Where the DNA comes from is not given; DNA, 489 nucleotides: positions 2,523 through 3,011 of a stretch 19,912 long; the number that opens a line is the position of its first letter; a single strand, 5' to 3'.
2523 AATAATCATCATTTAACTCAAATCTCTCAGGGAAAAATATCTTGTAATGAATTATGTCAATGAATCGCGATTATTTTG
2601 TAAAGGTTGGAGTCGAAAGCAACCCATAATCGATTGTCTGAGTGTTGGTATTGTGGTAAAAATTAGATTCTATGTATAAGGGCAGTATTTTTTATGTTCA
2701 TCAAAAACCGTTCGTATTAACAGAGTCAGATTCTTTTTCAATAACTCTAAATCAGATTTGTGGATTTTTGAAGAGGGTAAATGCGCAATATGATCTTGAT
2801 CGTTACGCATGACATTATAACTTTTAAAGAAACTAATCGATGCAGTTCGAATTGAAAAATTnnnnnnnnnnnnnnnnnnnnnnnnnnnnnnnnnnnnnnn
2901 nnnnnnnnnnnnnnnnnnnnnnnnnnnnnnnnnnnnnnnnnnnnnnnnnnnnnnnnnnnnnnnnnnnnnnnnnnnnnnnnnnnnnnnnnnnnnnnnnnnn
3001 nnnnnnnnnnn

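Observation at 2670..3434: wHTH fused to an HEPN-like domain (RNDQDH) as the terminal gene of the HTH operon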

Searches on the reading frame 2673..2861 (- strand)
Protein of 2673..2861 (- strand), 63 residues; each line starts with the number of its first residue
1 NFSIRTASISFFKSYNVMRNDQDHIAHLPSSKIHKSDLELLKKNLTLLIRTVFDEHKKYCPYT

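Call 84: search_protein_families(library=pfam, proteins=[window:2673-2861:-], max_evalue=10)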
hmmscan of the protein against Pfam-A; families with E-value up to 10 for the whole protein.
seq(63 aa): 1 family
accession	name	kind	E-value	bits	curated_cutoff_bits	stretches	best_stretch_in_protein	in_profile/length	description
PF10796.14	Anti-adapt_IraP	-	0.12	13.5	23.2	1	19-50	50-83/86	Sigma-S stabilisation anti-adaptor protein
